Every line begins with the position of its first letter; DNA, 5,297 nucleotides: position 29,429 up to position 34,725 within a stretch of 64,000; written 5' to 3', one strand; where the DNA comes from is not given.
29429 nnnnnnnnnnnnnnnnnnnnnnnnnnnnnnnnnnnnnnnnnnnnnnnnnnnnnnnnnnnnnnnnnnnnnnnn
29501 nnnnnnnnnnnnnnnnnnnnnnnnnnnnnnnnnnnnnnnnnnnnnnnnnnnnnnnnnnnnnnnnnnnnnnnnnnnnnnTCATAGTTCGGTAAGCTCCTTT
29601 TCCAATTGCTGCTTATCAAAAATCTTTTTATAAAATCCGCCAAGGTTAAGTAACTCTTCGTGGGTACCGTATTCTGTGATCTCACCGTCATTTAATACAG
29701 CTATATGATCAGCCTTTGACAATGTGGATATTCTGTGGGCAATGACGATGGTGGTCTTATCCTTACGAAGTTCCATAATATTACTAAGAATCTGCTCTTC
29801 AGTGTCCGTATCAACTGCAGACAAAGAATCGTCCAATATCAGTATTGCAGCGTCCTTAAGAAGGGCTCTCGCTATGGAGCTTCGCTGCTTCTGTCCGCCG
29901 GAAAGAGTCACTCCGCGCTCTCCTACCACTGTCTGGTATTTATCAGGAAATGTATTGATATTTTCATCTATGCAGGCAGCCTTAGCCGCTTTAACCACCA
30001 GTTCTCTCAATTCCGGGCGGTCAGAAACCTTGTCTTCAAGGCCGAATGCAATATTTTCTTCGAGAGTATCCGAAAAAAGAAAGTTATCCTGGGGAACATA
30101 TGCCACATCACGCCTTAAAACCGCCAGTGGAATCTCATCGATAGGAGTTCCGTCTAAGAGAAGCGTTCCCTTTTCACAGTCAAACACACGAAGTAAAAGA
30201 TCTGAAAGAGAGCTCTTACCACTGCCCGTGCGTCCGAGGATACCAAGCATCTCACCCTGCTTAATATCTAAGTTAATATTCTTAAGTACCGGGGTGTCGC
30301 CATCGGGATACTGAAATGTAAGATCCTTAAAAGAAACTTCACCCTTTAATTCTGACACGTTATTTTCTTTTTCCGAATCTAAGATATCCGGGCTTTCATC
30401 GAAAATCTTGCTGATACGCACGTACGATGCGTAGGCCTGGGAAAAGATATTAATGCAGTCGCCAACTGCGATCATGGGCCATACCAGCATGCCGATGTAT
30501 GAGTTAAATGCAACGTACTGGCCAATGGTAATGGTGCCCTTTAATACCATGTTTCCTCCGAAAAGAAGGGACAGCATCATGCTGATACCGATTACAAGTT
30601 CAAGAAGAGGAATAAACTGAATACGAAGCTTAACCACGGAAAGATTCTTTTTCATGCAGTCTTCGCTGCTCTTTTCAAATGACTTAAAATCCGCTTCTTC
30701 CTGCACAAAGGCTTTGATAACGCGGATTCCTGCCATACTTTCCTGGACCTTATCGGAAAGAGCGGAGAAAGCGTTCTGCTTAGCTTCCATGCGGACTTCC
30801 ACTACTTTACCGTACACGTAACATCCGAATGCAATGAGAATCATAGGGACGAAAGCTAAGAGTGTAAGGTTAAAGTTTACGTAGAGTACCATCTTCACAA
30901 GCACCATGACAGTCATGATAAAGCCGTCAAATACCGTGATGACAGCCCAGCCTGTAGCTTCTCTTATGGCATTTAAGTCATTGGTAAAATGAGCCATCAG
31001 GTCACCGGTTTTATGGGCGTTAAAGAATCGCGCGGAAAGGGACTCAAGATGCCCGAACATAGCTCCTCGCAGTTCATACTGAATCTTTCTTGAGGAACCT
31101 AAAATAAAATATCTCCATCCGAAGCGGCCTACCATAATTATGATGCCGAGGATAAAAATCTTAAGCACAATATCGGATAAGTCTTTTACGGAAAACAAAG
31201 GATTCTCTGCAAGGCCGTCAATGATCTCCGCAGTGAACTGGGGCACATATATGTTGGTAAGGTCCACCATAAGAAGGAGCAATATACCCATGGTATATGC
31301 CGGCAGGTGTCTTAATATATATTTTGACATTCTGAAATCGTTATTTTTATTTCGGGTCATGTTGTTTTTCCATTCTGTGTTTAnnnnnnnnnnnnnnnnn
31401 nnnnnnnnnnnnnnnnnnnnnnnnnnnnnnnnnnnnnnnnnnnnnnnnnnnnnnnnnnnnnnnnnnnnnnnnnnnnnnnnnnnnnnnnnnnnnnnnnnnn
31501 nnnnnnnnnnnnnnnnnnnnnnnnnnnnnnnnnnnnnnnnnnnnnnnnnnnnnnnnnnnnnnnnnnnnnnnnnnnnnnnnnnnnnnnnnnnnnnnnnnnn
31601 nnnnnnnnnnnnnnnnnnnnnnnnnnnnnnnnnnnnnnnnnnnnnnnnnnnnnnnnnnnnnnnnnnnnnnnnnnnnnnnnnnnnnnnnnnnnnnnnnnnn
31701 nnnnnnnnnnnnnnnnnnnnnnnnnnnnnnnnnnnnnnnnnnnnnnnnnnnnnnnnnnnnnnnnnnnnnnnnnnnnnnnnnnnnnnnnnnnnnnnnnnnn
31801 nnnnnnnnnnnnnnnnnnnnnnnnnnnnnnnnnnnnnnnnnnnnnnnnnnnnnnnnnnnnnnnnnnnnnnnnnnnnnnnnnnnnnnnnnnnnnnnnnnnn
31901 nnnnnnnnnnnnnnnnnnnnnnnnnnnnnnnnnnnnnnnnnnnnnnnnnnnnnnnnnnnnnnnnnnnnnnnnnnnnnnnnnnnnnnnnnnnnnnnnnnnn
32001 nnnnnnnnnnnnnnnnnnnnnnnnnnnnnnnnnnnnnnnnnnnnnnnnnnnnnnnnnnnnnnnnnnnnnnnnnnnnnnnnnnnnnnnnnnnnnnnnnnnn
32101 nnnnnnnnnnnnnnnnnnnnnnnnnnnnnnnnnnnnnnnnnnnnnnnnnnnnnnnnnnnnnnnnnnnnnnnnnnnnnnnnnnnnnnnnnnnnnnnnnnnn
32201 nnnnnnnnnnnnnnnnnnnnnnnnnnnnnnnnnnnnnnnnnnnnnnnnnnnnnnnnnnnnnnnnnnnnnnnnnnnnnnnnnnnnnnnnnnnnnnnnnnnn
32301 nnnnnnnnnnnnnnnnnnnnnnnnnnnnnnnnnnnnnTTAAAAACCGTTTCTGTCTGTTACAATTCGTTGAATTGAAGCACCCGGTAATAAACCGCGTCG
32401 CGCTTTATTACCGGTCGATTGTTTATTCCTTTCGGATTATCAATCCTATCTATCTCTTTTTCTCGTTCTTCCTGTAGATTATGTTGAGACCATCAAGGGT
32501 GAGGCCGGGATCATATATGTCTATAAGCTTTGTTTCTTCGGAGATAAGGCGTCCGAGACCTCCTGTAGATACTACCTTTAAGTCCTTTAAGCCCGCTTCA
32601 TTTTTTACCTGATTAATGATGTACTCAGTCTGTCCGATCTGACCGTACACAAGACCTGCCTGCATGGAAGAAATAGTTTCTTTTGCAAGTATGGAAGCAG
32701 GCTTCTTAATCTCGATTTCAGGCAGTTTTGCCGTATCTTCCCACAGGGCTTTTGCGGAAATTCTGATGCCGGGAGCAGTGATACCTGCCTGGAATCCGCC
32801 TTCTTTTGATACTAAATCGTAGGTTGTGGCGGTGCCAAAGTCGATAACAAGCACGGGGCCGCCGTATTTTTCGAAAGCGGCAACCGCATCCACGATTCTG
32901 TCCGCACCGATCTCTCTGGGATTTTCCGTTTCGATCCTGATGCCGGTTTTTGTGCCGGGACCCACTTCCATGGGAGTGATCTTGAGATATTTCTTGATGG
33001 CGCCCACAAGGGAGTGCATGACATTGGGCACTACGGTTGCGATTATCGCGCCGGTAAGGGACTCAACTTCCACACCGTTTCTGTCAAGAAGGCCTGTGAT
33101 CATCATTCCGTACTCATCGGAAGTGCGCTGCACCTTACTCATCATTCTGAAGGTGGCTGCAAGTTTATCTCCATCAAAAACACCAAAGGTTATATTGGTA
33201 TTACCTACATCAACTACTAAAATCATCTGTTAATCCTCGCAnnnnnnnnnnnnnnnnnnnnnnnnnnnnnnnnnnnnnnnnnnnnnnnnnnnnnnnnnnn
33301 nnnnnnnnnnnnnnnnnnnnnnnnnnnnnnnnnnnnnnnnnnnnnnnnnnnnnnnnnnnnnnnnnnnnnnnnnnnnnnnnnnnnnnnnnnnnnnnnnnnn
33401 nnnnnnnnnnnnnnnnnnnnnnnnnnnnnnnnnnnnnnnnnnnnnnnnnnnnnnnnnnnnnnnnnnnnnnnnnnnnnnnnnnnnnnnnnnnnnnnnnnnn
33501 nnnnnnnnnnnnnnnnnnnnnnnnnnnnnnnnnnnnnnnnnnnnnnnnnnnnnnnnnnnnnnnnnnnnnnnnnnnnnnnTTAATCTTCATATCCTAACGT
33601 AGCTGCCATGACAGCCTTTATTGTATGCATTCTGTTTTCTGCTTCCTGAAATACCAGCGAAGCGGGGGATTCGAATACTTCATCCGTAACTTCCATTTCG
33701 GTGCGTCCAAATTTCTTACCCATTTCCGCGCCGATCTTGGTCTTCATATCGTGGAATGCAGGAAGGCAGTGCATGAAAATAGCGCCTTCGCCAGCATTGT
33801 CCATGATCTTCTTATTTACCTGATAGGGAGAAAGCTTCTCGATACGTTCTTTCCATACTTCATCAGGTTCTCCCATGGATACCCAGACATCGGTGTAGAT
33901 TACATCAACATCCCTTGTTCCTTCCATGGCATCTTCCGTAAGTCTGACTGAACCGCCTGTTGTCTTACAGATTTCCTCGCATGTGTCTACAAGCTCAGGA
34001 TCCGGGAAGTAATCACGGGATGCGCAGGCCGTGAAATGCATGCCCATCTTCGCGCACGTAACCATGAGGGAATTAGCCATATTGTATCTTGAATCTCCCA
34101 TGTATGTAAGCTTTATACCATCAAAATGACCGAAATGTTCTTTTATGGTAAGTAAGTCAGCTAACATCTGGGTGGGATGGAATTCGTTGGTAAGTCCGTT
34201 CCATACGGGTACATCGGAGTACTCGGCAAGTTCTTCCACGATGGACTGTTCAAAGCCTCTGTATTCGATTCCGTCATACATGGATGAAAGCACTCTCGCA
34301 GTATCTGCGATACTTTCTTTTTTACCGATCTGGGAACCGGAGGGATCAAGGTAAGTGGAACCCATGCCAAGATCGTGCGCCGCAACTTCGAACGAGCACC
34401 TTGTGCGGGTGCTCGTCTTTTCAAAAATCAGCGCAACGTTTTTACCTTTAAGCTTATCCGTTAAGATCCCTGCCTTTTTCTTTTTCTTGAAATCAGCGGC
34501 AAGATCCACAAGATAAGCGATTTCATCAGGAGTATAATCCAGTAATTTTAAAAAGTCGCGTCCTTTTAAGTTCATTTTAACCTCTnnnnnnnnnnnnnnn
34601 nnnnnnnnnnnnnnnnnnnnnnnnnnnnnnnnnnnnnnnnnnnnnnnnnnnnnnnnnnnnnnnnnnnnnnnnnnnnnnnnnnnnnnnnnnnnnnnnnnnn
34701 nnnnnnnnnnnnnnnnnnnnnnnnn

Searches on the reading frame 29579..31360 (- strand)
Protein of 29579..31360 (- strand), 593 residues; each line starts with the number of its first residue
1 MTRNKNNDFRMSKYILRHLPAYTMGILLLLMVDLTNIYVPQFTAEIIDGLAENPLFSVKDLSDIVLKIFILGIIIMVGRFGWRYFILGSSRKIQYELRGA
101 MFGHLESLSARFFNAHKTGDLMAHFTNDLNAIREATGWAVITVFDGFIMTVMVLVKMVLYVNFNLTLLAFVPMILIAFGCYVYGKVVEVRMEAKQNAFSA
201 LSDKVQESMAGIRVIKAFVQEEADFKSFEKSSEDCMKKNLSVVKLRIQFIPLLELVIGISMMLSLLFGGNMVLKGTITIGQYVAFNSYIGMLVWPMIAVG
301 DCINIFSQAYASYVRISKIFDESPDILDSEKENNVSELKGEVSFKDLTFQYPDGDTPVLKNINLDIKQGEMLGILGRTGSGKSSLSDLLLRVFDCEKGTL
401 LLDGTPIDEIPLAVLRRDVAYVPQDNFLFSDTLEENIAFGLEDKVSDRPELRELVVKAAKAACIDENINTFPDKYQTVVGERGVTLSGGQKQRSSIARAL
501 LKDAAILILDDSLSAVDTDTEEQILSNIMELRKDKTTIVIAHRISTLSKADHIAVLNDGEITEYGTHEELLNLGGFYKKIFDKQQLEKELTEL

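Call 29: search_protein_families(library=pfam, proteins=[window:29579-31360:-], max_evalue=0.00001)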
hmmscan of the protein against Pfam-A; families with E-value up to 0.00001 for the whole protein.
window:29579-31360:- (593 aa): 3 families
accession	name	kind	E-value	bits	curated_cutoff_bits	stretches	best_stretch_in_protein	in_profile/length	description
PF00664.28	ABC_membrane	-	2.1e-40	139.6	28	1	24-296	3-274/274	ABC transporter transmembrane region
PF00005.33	ABC_tran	-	7.8e-30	104.7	25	1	359-512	1-135/137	ABC transporter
PF02463.25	SMC_N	-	4.7e-07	29.9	40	0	485-554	136-209/220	RecF/RecN/SMC N terminal domain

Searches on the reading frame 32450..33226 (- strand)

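Call 29: search_protein_families(library=pfam, proteins=[window:32450-33226:-], max_evalue=0.00001)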
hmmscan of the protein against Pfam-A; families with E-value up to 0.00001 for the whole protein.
window:32450-33226:- (258 aa): 1 family
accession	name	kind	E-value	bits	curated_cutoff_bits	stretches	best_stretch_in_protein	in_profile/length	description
PF03309.20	Pan_kinase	-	7.3e-71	238.7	24.7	1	2-205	1-204/205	Type III pantothenate kinase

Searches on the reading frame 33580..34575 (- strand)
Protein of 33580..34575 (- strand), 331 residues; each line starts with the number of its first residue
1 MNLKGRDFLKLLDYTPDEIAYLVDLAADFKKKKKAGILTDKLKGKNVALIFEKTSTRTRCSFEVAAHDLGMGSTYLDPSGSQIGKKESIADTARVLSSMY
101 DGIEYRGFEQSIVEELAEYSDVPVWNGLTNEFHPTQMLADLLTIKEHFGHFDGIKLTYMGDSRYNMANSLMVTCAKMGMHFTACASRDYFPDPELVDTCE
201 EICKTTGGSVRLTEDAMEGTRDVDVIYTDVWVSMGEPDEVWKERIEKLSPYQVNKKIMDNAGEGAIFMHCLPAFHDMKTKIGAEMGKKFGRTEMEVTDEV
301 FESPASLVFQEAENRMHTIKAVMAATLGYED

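Call 29: search_protein_families(library=pfam, proteins=[window:33580-34575:-], max_evalue=0.00001)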
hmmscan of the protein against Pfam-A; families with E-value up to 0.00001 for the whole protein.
window:33580-34575:- (331 aa): 2 families
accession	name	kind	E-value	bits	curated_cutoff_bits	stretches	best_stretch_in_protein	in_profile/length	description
PF00185.30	OTCace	-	2.1e-55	187.5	29.4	1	152-325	1-156/157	Aspartate/ornithine carbamoyltransferase, Asp/Orn binding domain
PF02729.26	OTCace_N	-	6.9e-51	172.7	29.9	1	6-146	1-148/148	Aspartate/ornithine carbamoyltransferase, carbamoyl-P binding domain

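Call 44: list_cluster_members(proteins=[window:33580-34575:-, window:31384-32337:-, window:13580-15421:-, window:39893-41092:-])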
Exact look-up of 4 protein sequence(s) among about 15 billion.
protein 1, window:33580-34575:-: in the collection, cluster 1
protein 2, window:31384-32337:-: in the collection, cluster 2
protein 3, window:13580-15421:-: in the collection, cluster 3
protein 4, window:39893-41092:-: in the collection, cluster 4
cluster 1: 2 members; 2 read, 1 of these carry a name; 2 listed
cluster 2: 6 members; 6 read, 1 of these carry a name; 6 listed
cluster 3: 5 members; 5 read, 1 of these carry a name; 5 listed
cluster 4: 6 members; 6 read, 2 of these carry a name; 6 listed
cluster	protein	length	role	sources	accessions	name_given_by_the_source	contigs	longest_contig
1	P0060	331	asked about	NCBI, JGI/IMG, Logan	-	ornithine carbamoyltransferase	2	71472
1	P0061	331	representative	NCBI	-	-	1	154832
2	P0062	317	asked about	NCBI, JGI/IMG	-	nifR3 family TIM-barrel protein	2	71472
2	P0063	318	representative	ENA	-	-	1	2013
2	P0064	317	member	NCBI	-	-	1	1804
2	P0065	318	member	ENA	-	-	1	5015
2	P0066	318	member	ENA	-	-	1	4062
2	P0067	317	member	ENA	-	-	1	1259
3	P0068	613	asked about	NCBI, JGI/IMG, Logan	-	flagellar hook-associated protein 2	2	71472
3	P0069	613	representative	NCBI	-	-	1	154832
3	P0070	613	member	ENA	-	-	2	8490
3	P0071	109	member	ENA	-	-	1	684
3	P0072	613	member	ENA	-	-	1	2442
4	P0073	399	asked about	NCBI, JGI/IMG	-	UDP-4-amino-4,6-dideoxy-N-acetyl-beta-L-altrosamine transaminase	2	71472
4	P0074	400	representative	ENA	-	-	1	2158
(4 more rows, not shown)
